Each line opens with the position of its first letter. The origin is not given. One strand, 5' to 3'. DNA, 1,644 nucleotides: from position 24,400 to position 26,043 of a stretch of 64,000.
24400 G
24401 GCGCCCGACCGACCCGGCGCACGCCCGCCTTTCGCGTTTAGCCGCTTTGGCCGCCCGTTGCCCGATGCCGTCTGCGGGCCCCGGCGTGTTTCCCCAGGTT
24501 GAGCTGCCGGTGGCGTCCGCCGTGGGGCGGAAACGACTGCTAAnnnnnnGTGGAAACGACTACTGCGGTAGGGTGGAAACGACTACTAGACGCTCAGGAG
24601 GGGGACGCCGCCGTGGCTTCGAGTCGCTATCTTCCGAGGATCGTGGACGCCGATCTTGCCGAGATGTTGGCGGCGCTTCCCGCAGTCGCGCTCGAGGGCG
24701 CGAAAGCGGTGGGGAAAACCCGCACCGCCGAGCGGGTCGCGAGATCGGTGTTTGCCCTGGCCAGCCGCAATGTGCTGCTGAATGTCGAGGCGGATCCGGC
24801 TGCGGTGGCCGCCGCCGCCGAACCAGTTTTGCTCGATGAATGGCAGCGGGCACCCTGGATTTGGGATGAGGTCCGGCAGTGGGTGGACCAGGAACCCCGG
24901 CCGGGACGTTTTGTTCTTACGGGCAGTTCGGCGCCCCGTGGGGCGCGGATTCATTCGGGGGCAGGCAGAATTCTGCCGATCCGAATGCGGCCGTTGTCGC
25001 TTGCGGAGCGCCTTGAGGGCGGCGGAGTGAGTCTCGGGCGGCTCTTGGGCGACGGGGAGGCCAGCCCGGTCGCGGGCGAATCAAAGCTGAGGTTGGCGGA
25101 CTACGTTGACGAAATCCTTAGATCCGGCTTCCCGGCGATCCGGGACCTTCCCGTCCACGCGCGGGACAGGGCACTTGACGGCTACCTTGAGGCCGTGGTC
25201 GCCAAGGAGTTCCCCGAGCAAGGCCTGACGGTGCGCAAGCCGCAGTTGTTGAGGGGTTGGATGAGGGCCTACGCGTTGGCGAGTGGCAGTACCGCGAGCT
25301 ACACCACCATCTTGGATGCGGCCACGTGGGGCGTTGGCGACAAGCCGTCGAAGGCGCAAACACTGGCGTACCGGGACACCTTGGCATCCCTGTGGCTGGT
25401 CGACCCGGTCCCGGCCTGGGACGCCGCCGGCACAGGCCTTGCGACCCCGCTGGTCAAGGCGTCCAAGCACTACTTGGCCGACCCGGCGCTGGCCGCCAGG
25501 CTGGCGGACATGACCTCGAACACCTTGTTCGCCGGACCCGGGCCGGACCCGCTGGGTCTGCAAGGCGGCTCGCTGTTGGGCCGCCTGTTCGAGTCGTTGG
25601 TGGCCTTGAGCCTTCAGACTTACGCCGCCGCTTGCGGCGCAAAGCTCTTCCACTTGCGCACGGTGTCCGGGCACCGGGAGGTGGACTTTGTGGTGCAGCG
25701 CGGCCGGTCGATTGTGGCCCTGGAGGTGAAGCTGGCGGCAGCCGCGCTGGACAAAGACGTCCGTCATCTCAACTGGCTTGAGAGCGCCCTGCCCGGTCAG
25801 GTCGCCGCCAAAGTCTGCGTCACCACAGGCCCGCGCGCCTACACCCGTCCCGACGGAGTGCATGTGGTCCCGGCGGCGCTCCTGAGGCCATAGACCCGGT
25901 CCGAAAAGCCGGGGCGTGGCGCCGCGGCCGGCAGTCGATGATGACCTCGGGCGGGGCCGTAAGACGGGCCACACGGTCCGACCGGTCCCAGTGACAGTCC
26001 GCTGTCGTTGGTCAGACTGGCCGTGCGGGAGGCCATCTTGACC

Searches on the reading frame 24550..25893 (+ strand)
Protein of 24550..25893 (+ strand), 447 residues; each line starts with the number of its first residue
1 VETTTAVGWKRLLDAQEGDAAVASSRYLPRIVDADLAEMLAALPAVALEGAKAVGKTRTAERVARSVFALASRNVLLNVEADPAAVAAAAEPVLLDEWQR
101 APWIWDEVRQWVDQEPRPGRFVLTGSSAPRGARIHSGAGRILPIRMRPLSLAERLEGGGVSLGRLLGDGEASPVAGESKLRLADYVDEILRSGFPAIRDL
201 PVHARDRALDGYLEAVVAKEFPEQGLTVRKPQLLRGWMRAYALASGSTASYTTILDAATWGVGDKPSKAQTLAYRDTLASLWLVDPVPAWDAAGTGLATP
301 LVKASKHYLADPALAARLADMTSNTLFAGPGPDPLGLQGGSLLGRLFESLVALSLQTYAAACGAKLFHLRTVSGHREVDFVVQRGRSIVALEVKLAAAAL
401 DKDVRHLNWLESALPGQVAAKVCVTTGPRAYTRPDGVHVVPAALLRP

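Call 65: search_protein_families(library=pfam, proteins=[window:24550-25893:+], max_evalue=0.00001)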
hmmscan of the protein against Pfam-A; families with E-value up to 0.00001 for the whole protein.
window:24550-25893:+ (447 aa): 2 families
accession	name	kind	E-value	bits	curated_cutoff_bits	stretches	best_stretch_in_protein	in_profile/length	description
PF13635.12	DUF4143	-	1.9e-20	73.7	28.1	1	227-395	9-159/160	Domain of unknown function (DUF4143)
PF13173.12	AAA_14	-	6.4e-11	42.8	27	1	45-154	4-128/129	AAA domain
